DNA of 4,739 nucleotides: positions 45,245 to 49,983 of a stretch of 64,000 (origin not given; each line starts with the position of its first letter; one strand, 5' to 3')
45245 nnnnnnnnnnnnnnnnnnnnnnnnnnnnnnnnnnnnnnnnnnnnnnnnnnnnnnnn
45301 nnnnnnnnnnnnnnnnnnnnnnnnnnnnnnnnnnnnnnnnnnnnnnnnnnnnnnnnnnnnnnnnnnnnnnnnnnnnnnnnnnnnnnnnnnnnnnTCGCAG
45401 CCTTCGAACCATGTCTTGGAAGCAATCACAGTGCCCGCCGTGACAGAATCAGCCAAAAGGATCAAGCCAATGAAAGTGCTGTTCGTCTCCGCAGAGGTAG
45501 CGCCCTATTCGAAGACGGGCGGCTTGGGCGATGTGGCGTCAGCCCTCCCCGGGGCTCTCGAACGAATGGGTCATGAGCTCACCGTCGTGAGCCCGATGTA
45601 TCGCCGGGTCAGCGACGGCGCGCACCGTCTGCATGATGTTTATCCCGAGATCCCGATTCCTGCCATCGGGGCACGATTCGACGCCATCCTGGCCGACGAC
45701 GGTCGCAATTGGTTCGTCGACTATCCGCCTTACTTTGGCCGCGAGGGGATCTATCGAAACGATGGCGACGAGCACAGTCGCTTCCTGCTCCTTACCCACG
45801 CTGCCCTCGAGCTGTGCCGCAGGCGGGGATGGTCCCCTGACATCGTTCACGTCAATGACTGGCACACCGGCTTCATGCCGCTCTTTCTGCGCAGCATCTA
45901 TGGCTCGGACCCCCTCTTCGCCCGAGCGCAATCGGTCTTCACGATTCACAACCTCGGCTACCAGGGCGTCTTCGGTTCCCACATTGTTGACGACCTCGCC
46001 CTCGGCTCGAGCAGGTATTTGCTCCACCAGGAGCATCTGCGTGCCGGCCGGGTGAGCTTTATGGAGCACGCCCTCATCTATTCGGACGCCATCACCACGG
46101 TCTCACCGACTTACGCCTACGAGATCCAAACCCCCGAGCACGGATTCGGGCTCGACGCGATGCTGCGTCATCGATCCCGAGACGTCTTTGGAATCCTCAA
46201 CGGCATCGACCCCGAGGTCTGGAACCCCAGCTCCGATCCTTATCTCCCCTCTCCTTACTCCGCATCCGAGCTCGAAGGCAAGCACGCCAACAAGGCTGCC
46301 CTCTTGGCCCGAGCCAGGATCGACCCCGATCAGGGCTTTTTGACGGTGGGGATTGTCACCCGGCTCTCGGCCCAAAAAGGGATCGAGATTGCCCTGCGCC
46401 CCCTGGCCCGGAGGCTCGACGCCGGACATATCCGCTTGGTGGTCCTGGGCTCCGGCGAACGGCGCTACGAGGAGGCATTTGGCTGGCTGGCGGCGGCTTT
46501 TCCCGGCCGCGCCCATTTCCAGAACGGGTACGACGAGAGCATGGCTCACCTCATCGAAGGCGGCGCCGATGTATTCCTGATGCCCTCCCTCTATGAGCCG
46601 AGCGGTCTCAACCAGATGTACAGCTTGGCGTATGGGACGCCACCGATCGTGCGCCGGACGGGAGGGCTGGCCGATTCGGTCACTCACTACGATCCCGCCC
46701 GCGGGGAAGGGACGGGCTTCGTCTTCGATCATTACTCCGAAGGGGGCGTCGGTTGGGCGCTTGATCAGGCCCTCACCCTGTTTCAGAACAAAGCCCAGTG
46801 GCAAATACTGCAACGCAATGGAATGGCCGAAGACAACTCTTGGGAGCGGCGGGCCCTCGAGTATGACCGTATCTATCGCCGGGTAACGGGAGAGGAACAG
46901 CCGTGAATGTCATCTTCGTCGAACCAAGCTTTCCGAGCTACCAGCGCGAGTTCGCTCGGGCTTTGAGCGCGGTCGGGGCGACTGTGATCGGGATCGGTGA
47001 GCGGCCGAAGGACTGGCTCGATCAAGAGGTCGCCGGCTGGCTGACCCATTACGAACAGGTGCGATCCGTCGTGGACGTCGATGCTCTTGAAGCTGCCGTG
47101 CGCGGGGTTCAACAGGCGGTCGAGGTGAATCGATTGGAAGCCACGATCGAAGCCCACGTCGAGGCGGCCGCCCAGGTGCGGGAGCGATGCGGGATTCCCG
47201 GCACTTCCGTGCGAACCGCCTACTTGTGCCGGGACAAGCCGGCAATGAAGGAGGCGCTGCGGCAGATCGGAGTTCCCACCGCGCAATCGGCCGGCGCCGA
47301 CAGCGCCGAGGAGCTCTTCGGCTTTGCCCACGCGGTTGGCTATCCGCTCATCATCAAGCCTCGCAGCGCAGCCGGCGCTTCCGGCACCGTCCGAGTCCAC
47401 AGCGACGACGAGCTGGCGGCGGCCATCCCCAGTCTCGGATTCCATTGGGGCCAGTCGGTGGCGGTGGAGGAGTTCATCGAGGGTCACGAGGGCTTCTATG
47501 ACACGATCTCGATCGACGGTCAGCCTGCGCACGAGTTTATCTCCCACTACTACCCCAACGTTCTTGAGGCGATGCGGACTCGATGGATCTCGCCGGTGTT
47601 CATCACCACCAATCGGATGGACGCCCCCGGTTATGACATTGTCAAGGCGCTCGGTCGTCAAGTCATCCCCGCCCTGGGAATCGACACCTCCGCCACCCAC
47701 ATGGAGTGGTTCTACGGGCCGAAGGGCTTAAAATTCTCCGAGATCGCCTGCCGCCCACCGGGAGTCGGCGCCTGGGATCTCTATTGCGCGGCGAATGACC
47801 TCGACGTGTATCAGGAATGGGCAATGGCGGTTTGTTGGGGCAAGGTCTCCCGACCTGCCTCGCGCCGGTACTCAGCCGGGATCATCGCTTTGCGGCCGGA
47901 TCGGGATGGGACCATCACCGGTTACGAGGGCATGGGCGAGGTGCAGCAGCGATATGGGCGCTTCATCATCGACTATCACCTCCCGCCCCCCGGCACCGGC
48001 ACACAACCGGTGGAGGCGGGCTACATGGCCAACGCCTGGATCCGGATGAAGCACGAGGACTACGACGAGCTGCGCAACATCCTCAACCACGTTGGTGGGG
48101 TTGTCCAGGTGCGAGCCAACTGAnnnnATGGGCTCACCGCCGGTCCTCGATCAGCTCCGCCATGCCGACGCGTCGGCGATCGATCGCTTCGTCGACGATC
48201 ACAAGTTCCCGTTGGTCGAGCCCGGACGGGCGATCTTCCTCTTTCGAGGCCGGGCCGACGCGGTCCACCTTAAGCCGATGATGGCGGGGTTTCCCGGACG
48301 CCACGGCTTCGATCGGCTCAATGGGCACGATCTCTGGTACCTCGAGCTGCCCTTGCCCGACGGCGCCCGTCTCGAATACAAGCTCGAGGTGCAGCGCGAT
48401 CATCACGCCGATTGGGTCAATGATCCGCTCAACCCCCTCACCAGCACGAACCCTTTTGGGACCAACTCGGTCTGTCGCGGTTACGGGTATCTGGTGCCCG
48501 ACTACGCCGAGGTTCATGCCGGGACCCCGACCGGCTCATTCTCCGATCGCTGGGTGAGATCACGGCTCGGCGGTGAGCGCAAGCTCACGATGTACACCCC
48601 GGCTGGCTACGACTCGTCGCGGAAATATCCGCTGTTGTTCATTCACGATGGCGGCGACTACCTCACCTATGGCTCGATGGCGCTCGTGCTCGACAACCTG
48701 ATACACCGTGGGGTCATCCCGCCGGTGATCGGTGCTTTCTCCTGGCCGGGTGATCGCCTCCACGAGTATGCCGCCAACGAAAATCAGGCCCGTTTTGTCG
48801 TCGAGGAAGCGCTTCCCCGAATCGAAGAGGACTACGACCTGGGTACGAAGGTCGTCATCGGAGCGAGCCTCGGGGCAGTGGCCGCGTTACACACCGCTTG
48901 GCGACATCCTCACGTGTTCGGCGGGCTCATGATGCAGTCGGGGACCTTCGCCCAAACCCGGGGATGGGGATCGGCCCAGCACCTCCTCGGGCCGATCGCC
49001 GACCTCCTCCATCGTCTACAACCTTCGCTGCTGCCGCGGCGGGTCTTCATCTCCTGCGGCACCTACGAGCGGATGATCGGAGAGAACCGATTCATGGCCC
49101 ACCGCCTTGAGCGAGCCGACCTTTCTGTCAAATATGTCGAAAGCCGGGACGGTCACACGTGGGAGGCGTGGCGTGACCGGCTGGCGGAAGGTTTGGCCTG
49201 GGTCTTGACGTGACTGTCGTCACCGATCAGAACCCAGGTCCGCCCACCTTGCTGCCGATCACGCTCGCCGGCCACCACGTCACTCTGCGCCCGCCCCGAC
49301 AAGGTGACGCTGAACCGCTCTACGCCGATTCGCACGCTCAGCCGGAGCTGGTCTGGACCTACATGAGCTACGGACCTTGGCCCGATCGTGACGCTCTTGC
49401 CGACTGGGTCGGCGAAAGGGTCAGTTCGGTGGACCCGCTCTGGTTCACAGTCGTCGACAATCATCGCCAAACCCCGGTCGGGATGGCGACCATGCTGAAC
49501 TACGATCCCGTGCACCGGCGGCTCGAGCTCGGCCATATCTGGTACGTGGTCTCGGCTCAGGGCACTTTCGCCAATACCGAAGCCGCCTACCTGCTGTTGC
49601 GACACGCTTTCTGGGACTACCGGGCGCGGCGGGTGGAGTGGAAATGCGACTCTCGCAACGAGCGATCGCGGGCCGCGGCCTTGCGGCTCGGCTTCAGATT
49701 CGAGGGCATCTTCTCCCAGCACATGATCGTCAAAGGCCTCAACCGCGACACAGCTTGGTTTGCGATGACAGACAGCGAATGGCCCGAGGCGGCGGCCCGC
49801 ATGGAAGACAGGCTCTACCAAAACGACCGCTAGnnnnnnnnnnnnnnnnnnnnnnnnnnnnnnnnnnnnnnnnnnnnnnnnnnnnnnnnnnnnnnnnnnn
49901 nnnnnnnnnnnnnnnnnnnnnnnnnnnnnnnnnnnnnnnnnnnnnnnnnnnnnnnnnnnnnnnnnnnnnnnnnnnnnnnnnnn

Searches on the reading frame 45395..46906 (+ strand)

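Call 13: search_protein_families(library=pfam, max_evalue=0.0001, proteins=[window:45395-46906:+])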
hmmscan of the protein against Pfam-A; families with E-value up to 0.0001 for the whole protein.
window:45395-46906:+ (503 aa): 5 families
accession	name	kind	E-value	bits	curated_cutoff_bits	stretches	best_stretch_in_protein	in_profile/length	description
PF08323.17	Glyco_transf_5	-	2.2e-72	244.1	22.7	1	27-259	1-239/239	Starch synthase catalytic domain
PF00534.26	Glycos_transf_1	-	2.6e-14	53.5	26.4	1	312-461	12-157/172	Glycosyl transferases group 1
PF13692.12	Glyco_trans_1_4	-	1.1e-09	39.1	27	1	317-432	3-118/142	Glycosyl transferases group 1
PF13439.12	Glyco_transf_4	-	2.2e-07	31.5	28.5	1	42-245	2-149/170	Glycosyltransferase Family 4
PF20706.3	GT4-conflict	-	2.5e-05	23.9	26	1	311-432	193-323/385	Family 4 Glycosyltransferase in conflict systems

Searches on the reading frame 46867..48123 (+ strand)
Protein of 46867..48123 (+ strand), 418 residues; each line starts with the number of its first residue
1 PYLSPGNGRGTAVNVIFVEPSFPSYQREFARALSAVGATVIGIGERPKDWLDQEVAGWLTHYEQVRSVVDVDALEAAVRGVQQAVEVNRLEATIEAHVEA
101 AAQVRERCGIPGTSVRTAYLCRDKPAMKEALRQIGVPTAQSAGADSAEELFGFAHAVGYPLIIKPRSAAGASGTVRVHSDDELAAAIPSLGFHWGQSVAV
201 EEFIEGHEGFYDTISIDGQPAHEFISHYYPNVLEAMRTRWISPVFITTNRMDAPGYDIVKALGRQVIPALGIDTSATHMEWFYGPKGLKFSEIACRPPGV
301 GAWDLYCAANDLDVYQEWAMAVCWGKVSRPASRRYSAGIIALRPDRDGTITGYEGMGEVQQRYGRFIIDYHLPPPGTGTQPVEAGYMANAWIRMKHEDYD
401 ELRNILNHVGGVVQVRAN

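Call 13: search_protein_families(library=pfam, max_evalue=0.0001, proteins=[window:46867-48123:+])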
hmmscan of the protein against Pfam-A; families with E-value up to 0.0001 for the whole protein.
window:46867-48123:+ (418 aa): 4 families
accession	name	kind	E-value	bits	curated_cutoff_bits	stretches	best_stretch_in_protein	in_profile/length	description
PF02786.22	CPSase_L_D2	-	1.8e-08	34.6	19.8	1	123-189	1-69/211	Carbamoyl-phosphate synthase L chain, ATP binding domain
PF02222.28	ATP-grasp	-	3.3e-08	33.8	27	1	130-308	2-174/179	ATP-grasp domain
PF07478.18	Dala_Dala_lig_C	-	2e-05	24.6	24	1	153-208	31-85/204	D-ala D-ala ligase C-terminus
PF01071.24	GARS_A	-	7.3e-05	23.1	27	0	123-211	2-96/194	Phosphoribosylglycinamide synthetase, ATP-grasp (A) domain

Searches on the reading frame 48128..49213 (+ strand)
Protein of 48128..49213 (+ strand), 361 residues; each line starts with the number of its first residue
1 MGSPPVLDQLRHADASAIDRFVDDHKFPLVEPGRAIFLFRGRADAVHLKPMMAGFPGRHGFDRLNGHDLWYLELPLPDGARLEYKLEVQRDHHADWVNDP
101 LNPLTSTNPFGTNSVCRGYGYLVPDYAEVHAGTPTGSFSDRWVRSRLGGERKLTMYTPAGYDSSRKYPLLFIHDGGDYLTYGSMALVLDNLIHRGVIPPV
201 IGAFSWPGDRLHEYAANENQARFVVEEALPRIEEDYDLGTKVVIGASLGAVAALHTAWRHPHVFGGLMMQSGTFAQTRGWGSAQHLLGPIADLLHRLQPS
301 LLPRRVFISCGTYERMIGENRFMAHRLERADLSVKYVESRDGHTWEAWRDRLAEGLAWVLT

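Call 13: search_protein_families(library=pfam, max_evalue=0.0001, proteins=[window:48128-49213:+])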
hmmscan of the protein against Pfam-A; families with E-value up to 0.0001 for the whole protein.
window:48128-49213:+ (361 aa): 1 family
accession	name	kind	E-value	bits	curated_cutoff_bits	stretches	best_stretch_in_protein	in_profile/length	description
PF00756.26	Esterase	-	1.8e-20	74.2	22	1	146-358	3-250/251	Putative esterase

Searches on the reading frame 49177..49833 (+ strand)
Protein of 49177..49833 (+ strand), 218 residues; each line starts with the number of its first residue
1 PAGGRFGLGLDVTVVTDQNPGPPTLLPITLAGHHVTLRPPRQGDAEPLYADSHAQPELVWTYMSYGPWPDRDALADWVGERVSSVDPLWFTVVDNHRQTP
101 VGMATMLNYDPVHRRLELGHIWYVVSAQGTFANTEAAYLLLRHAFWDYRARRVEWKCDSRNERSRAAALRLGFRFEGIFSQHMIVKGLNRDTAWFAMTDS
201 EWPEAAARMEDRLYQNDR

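Call 13: search_protein_families(library=pfam, max_evalue=0.0001, proteins=[window:49177-49833:+])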
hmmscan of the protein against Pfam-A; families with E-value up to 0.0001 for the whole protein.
window:49177-49833:+ (218 aa): 1 family
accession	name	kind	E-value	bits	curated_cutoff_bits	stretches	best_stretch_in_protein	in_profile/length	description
PF13302.13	Acetyltransf_3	-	3.8e-20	73.4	25.4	1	35-174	2-138/138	Acetyltransferase (GNAT) domain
